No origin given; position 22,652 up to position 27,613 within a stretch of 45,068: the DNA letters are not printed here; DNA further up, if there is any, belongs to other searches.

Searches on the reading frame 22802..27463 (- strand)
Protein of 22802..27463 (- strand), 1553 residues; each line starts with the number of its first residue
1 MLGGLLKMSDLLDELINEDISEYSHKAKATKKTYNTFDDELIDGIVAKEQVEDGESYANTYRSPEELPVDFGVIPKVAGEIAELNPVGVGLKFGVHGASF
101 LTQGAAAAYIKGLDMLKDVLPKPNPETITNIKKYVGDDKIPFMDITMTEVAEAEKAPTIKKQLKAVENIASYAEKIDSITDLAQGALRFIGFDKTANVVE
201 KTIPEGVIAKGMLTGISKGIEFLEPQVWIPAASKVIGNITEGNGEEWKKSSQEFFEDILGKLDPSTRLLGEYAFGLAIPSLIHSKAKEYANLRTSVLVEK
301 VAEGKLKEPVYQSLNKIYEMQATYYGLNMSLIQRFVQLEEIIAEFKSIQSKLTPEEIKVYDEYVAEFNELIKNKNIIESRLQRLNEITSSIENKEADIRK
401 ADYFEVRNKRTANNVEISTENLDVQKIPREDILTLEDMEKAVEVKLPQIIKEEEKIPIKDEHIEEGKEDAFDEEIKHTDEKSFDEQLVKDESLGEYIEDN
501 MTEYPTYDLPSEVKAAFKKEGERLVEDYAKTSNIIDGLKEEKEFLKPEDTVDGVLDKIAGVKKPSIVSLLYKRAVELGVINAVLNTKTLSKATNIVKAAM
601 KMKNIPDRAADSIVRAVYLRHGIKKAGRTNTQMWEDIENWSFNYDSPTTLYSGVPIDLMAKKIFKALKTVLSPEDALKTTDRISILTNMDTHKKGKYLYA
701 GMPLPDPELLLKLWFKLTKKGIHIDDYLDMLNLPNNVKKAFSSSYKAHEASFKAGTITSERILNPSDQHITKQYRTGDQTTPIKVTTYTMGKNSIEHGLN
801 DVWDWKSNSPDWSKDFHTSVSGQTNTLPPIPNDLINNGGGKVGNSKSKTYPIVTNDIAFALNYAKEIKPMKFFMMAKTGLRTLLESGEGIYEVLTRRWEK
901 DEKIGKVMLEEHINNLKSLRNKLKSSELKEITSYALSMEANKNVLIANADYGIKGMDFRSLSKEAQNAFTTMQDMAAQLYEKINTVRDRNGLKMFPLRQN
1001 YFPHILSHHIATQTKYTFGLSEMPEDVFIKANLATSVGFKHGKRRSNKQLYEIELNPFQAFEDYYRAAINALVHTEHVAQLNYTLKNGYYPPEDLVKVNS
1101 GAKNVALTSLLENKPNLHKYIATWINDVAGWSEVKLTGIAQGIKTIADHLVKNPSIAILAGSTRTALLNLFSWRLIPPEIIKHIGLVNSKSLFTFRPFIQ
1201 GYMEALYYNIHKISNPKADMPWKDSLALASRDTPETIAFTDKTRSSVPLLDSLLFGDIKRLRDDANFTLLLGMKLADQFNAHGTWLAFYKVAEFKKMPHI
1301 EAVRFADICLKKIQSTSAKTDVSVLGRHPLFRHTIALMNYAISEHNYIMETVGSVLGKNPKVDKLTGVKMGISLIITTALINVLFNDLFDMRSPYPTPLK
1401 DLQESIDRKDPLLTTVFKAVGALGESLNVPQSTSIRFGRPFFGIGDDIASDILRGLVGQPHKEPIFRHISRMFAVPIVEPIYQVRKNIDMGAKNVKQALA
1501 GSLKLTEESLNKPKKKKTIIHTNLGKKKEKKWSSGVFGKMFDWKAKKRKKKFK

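Call 27: search_protein_families(library=pfam, proteins=[window:22802-27463:-], max_evalue=0.01)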
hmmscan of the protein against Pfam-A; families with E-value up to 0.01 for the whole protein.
window:22802-27463:- (1553 aa): 0 families

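Call 75: search_protein_families(library=phrogs, proteins=[window:22802-27463:-], max_evalue=0.001)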
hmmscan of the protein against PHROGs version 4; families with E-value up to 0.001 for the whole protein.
window:22802-27463:- (1553 aa): 1 family
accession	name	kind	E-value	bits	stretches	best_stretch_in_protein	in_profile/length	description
phrog_30066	-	unknown function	0.00054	21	0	1253-1317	73-137/154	-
